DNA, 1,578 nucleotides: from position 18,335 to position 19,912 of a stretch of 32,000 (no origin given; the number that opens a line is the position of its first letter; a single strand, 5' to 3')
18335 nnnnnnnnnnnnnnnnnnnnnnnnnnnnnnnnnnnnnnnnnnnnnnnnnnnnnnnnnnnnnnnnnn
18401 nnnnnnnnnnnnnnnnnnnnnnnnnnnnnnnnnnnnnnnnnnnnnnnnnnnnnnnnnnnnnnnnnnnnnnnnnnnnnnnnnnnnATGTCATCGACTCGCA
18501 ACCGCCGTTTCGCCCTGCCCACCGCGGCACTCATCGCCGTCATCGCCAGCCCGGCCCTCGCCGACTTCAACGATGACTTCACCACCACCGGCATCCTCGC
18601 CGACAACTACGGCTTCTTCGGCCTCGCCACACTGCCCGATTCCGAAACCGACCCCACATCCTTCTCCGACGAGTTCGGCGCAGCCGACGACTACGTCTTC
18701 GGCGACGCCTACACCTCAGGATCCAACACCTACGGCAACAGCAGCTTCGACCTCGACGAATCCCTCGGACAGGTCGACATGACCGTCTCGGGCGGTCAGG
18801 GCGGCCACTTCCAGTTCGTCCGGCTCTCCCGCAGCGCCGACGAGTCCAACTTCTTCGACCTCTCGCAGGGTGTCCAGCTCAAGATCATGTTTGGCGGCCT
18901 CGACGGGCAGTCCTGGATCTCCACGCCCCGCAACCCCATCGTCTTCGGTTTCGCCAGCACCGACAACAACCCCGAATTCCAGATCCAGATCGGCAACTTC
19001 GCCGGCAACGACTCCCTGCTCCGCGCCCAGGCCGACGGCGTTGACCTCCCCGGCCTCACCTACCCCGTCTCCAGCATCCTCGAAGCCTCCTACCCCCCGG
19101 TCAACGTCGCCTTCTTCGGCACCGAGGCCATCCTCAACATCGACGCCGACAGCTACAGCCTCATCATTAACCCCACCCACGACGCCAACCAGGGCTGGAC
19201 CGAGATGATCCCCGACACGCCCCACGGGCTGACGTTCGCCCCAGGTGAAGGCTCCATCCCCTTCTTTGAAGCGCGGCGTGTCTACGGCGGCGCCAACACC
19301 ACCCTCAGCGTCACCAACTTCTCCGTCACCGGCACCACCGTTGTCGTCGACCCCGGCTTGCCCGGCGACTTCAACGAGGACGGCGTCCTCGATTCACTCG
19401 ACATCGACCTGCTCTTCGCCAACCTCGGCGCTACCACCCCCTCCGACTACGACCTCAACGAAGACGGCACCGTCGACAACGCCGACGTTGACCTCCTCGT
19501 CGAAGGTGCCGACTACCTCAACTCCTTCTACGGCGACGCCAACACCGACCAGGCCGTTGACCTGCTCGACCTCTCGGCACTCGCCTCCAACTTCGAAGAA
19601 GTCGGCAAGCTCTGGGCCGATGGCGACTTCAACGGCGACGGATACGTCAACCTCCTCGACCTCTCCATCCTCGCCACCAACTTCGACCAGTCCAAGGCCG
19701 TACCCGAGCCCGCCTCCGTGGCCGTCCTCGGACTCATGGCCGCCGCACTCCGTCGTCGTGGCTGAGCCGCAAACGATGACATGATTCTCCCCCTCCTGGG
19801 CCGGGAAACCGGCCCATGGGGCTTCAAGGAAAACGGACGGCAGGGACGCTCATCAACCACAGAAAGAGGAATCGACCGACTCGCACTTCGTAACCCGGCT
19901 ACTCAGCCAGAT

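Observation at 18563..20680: Unrecognised beta-rich domain duplicated in two adjacent PEP-CTERM proteins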

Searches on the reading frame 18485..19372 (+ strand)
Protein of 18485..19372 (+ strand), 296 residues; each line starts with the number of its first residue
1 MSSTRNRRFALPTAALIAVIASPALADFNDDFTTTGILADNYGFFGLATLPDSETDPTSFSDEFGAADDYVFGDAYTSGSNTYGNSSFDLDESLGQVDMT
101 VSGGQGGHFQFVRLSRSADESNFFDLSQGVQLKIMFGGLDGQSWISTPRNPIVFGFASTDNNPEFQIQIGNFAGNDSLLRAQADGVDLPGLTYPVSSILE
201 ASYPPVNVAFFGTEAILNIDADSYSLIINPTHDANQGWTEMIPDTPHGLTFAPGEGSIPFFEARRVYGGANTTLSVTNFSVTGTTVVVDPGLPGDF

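Call 8: find_homologous_proteins(query=window:18485-19372:+, max_evalue=0.001)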
Query window:18485-19372:+ (296 aa): 1 proteins with E <= 0.001 among 2229 candidates.
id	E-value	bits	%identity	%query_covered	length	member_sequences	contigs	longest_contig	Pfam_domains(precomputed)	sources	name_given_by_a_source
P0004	1.2e-191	654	100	100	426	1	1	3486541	PF00404.25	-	-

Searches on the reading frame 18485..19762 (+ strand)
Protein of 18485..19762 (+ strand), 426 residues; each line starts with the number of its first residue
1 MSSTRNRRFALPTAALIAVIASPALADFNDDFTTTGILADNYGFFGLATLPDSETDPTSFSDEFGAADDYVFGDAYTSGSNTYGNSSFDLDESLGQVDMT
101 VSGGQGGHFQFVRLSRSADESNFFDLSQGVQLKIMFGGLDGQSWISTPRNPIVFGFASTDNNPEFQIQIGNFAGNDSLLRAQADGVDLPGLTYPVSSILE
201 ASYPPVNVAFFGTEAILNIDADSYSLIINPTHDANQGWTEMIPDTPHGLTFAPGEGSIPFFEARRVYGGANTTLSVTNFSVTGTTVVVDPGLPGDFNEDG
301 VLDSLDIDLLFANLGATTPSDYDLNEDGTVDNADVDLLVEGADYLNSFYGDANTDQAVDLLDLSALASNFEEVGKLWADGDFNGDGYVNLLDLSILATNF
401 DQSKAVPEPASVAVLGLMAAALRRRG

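Call 4: search_protein_families(library=pfam, proteins=[window:18485-19762:+], max_evalue=1)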
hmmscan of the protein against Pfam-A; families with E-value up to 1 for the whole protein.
window:18485-19762:+ (426 aa): 3 families
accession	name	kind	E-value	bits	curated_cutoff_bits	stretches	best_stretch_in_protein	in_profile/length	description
PF00404.24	Dockerin_1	-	2.6e-10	40.8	22.9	2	349-397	1-53/57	Dockerin type I domain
PF07589.16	PEP-CTERM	-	0.0028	18.1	20.7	1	405-425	1-24/24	PEP-CTERM motif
PF13499.12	EF-hand_7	-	0.14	13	30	0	374-403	5-32/67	EF-hand domain pair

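Call 5: search_protein_families(library=ncbifam, proteins=[window:18485-19762:+], max_evalue=1)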
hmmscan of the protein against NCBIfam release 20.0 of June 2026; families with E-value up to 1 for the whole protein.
window:18485-19762:+ (426 aa): 6 families
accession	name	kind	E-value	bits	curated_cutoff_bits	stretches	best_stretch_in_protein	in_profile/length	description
NF041927.1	Xrt_dep_XDP1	equivalog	0.036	14.1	125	1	383-425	196-241/242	exosortase-dependent surface protein XDP1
TIGR02595.1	PEP_CTERM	domain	0.067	14.1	16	1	406-425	1-22/24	PEP-CTERM sorting domain-containing protein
TIGR03901.2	MYXO-CTERM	domain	0.095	13.1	20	1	409-425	15-32/34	MYXO-CTERM sorting domain-containing protein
NF038121.1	PEP_CTERM_LEVG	equivalog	0.11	11.7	100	0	399-421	224-246/258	LEVG family PEP-CTERM protein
NF041538.1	PEP_EDSA_1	subfamily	0.17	11.5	100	1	398-425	275-307/307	EDSAP-1 family PEP-CTERM protein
NF038129.1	PEP_NF038129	equivalog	0.28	11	65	1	401-425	166-194/194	NF038129 family PEP-CTERM protein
